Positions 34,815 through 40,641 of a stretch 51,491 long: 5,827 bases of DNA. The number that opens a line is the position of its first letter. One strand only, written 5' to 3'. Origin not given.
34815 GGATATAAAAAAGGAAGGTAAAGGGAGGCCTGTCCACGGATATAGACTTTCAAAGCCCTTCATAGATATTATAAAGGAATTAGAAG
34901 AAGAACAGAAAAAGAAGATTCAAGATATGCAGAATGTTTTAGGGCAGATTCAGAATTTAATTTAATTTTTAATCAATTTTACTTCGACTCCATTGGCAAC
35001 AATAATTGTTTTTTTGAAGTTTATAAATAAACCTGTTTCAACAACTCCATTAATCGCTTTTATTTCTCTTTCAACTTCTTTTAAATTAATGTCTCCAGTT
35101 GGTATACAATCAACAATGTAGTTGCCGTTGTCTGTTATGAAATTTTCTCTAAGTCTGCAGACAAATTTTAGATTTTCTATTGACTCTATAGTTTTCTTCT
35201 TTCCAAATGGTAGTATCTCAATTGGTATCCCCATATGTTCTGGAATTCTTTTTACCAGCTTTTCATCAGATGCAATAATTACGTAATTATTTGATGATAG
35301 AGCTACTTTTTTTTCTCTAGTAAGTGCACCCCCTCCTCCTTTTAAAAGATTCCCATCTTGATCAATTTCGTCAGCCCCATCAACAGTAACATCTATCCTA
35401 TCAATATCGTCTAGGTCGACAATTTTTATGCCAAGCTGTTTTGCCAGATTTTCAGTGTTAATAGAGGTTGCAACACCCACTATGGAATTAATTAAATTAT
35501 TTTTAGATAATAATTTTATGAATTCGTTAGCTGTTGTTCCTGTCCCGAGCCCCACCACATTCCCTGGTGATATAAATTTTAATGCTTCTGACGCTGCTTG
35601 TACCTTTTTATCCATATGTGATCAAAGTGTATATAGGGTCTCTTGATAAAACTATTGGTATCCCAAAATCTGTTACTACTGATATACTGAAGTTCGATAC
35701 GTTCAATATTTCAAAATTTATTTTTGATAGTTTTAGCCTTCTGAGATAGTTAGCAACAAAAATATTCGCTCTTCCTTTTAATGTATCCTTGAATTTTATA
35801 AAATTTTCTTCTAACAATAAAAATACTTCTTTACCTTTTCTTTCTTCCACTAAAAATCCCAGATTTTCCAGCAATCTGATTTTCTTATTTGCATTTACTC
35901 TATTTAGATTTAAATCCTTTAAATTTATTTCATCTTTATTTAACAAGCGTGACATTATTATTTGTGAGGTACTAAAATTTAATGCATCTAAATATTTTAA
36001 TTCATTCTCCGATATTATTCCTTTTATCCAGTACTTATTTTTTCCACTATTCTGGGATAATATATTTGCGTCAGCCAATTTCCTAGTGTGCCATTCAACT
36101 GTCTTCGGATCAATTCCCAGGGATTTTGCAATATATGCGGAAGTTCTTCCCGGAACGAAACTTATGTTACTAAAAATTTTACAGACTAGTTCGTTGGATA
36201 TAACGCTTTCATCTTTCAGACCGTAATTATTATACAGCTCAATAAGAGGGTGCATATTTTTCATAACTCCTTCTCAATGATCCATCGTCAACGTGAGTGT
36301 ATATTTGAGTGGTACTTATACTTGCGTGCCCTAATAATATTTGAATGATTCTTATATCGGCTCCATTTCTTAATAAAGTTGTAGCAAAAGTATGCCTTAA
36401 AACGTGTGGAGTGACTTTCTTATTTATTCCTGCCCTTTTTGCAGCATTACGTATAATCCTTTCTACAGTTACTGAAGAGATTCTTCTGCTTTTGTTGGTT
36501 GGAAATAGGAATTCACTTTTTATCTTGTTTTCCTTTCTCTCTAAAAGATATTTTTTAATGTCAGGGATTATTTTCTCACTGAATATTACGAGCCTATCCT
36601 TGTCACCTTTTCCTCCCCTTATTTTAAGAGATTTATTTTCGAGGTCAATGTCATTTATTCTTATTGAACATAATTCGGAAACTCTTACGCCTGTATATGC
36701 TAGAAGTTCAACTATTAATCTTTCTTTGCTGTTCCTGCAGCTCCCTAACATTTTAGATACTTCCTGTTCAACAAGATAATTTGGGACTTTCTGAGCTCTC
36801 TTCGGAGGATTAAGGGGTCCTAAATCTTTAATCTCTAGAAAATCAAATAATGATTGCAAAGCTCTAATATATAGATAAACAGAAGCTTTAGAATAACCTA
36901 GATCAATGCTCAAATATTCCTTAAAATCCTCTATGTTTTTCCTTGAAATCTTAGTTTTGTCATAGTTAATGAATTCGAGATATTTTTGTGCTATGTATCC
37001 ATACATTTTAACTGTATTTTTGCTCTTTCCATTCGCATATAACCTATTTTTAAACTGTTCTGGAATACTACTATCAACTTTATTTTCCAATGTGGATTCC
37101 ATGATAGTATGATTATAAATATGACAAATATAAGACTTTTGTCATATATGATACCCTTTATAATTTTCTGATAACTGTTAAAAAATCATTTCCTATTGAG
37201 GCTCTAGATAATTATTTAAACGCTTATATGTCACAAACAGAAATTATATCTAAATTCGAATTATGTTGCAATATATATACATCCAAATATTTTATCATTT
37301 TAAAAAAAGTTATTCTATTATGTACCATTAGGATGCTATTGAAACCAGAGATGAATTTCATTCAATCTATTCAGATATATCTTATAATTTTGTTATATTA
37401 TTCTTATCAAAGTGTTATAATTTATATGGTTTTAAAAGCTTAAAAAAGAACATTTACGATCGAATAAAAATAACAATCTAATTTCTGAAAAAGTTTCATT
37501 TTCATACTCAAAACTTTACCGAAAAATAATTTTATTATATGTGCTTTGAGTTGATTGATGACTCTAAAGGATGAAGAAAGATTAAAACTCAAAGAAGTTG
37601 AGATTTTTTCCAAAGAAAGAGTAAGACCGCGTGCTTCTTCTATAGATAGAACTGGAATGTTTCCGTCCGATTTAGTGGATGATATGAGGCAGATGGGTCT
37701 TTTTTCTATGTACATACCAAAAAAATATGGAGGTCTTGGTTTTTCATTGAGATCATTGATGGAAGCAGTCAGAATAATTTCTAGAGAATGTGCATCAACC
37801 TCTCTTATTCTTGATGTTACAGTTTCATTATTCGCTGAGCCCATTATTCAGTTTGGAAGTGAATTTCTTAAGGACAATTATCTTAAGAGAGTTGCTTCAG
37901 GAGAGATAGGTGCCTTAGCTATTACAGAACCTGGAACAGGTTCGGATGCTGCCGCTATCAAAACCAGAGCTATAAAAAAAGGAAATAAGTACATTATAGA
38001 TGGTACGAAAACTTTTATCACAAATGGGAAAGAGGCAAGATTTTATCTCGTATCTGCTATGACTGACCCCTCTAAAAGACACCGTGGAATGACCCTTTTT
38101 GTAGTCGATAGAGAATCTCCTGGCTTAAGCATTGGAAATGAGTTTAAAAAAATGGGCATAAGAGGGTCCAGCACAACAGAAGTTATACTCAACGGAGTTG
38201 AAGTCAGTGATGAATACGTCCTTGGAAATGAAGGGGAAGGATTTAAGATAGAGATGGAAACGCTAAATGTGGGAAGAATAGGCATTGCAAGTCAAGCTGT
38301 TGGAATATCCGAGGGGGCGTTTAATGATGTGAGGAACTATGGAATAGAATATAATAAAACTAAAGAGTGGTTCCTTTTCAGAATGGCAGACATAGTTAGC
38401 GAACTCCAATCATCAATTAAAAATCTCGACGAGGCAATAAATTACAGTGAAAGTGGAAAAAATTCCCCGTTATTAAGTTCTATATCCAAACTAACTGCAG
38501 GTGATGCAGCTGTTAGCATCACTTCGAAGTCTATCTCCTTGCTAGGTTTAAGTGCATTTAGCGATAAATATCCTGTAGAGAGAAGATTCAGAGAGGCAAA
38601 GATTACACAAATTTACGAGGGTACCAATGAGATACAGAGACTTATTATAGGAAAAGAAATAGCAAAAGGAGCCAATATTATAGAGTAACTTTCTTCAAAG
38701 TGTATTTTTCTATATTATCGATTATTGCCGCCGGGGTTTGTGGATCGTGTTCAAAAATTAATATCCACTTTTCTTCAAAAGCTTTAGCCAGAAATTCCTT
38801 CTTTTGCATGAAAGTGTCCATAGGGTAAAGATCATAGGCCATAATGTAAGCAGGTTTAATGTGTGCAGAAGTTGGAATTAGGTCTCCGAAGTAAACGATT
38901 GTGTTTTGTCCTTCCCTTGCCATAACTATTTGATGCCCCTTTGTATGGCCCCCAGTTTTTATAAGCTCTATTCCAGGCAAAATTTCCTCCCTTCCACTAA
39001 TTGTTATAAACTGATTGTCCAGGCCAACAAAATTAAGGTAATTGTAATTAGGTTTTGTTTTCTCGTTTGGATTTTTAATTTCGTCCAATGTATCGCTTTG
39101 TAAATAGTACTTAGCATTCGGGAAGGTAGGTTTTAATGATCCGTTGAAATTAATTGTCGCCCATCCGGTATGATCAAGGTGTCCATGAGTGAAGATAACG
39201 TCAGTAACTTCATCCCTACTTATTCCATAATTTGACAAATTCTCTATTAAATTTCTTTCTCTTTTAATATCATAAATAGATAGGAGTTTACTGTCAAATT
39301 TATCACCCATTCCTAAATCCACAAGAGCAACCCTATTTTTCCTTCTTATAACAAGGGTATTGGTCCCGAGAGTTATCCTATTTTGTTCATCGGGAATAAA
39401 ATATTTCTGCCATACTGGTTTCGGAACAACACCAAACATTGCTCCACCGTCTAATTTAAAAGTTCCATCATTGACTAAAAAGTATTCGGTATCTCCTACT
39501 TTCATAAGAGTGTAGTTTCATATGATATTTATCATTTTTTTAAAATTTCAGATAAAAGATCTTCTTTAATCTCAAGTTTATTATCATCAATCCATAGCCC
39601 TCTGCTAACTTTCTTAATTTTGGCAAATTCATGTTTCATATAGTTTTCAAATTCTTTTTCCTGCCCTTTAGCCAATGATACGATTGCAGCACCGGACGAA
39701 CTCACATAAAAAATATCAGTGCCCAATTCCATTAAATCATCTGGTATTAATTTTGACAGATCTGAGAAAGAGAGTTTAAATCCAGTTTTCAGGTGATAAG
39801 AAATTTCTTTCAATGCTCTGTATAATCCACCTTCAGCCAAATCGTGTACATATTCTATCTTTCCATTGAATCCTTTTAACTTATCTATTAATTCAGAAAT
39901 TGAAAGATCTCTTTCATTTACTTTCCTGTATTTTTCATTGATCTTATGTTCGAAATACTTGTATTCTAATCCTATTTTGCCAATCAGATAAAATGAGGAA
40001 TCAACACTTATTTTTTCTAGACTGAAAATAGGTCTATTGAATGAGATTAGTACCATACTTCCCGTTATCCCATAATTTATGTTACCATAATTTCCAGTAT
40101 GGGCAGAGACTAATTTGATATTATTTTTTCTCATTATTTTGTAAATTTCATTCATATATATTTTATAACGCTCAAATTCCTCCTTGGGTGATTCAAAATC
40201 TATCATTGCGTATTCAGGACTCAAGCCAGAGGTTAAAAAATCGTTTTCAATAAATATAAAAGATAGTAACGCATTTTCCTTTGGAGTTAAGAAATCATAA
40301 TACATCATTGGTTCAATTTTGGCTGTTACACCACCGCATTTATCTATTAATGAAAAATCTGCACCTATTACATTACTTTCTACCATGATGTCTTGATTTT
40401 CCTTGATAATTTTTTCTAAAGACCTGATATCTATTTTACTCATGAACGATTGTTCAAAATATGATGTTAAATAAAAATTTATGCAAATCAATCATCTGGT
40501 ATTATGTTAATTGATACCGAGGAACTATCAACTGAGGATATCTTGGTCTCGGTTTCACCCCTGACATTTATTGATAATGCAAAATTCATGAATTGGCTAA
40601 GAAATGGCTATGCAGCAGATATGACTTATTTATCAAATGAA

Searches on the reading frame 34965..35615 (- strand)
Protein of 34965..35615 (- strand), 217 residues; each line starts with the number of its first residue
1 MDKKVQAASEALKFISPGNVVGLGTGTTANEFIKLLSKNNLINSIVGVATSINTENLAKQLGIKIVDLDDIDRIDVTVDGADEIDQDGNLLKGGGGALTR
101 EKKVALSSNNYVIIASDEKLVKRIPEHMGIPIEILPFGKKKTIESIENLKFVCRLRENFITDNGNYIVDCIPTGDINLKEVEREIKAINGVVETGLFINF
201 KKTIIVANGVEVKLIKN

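Call 57: search_protein_families(library=pfam, proteins=[window:34965-35615:-], max_evalue=0.00001)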
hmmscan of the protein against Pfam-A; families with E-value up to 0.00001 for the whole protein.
window:34965-35615:- (217 aa): 1 family
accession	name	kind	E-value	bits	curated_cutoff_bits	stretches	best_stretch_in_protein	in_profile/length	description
PF06026.20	Rib_5-P_isom_A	-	4.6e-55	186.3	26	1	46-208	1-170/173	Ribose 5-phosphate isomerase A (phosphoriboisomerase A)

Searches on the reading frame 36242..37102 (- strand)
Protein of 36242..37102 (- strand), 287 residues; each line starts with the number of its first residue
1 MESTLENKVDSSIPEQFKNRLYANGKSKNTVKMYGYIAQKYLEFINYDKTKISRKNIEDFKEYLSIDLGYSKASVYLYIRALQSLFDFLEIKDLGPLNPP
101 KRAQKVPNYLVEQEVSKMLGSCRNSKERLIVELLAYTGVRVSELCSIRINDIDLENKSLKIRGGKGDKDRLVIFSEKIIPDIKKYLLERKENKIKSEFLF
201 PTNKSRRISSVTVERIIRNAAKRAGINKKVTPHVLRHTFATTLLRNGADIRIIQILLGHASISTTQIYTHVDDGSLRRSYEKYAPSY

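Call 58: search_protein_families(library=pfam, proteins=[window:36242-37102:-], max_evalue=0.00001)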
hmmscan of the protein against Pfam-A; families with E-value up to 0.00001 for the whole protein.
window:36242-37102:- (287 aa): 2 families
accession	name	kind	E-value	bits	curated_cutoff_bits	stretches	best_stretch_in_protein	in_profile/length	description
PF00589.27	Phage_integrase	-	7.4e-49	166.3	27.1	1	109-273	2-170/172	Phage integrase family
PF13495.12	Phage_int_SAM_4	-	4.9e-07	30.5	27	1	15-87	3-76/85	Phage integrase, N-terminal SAM-like domain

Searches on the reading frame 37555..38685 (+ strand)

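Call 58: search_protein_families(library=pfam, proteins=[window:37555-38685:+], max_evalue=0.00001)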
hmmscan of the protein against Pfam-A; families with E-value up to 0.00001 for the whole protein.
window:37555-38685:+ (377 aa): 4 families
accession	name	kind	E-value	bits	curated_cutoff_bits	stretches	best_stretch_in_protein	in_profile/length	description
PF02770.24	Acyl-CoA_dh_M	-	4.1e-27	94.6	33.3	1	120-215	1-97/97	Acyl-CoA dehydrogenase, middle domain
PF02771.21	Acyl-CoA_dh_N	-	9.4e-26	90.9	22.9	1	6-117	2-113/113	Acyl-CoA dehydrogenase, N-terminal domain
PF00441.29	Acyl-CoA_dh_1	-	2.1e-22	80.3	22.4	1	227-369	1-149/150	Acyl-CoA dehydrogenase, C-terminal domain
PF08028.16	Acyl-CoA_dh_2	-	1.8e-07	32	22.7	1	243-358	2-133/134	Acyl-CoA dehydrogenase, C-terminal domain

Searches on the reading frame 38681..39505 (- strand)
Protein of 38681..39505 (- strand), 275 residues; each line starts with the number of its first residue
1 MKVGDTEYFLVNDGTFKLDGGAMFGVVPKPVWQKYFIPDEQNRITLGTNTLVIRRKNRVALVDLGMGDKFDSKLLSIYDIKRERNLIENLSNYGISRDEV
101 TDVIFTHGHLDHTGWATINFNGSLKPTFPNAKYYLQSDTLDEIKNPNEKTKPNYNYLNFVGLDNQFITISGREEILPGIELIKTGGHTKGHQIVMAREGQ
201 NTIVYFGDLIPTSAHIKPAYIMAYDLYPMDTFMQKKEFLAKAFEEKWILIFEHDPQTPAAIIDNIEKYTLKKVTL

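Call 58: search_protein_families(library=pfam, proteins=[window:38681-39505:-], max_evalue=0.00001)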
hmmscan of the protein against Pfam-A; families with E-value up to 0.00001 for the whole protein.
window:38681-39505:- (275 aa): 1 family
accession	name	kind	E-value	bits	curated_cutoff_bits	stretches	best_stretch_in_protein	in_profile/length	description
PF00753.33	Lactamase_B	-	1.1e-15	58.6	22.7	1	46-251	4-194/196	Metallo-beta-lactamase superfamily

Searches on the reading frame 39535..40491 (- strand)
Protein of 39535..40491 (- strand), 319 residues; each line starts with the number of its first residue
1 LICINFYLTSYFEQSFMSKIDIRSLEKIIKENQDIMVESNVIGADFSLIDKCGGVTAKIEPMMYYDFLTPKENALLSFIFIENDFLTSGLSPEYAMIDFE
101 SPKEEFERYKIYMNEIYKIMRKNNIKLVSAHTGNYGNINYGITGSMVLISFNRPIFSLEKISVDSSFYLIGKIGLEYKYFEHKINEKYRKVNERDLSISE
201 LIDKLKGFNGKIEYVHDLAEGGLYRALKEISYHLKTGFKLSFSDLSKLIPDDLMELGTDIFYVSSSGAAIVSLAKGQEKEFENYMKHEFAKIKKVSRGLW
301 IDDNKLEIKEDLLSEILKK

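Call 58: search_protein_families(library=pfam, proteins=[window:39535-40491:-], max_evalue=0.00001)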
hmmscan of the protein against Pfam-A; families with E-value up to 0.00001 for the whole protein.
window:39535-40491:- (319 aa): 1 family
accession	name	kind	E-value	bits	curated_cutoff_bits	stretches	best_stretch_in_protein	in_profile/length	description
PF02769.27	AIRS_C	-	2.2e-06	28.4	23.1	1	204-287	53-133/156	AIR synthase related protein, C-terminal domain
